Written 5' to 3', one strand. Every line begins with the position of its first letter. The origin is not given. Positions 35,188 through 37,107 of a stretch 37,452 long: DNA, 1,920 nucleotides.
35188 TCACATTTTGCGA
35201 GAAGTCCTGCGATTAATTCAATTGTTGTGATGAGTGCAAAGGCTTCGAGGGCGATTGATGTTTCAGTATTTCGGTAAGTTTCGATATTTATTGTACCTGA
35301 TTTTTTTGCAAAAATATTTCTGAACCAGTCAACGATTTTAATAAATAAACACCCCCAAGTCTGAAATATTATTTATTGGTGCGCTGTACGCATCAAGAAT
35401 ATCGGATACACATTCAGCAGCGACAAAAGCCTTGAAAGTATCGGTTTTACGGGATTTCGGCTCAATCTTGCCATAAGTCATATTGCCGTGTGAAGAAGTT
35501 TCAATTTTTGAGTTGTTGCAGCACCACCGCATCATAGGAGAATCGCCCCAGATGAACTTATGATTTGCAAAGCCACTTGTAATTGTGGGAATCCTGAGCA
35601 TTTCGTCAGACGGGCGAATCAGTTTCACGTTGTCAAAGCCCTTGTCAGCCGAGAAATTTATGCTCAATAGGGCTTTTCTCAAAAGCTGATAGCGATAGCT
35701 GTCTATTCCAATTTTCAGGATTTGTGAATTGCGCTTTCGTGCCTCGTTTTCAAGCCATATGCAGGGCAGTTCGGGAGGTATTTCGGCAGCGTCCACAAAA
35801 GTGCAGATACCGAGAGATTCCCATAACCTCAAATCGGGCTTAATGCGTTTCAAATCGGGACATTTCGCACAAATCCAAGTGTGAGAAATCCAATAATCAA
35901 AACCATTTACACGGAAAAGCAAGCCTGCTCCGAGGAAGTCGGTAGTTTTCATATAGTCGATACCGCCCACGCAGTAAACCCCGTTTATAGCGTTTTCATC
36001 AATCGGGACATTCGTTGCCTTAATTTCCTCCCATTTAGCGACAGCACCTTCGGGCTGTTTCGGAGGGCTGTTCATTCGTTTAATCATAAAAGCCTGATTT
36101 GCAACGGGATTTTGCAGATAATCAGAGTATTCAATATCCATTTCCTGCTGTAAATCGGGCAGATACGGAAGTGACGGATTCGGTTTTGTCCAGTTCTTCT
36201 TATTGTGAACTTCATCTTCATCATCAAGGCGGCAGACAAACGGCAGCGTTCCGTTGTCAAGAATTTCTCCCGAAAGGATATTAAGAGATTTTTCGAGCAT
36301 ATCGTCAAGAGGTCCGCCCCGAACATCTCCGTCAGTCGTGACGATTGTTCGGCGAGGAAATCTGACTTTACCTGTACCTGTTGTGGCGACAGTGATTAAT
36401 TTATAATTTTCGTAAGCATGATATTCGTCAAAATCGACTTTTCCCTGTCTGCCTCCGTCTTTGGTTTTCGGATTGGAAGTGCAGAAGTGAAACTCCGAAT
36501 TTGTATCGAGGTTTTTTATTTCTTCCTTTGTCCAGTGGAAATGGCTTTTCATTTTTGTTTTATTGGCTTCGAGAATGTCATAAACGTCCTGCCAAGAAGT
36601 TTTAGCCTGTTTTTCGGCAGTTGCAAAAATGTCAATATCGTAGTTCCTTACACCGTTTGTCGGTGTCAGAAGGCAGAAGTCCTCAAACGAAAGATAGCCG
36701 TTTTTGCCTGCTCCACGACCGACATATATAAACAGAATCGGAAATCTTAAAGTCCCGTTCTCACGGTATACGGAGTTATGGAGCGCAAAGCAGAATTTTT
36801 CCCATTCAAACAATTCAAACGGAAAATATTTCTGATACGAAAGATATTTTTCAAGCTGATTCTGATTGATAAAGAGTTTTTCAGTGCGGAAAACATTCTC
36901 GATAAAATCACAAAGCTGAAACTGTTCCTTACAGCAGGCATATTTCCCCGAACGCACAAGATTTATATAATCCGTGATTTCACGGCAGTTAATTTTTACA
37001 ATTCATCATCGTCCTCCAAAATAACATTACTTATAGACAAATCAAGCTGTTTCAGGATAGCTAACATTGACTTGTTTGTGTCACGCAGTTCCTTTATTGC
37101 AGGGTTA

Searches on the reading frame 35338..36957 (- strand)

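Call 35: search_protein_families(library=pfam, proteins=[window:35338-36957:-], max_evalue=0.001)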
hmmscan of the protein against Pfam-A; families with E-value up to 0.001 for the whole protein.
window:35338-36957:- (539 aa): 2 families
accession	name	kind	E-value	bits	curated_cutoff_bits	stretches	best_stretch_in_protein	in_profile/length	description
PF03354.21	TerL_ATPase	-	2e-10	41.1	23.7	1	57-222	4-174/178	Terminase large subunit, ATPase domain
PF20441.4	TerL_nuclease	-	7.3e-10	38.9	24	1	238-365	8-131/286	Terminase large subunit, endonuclease domain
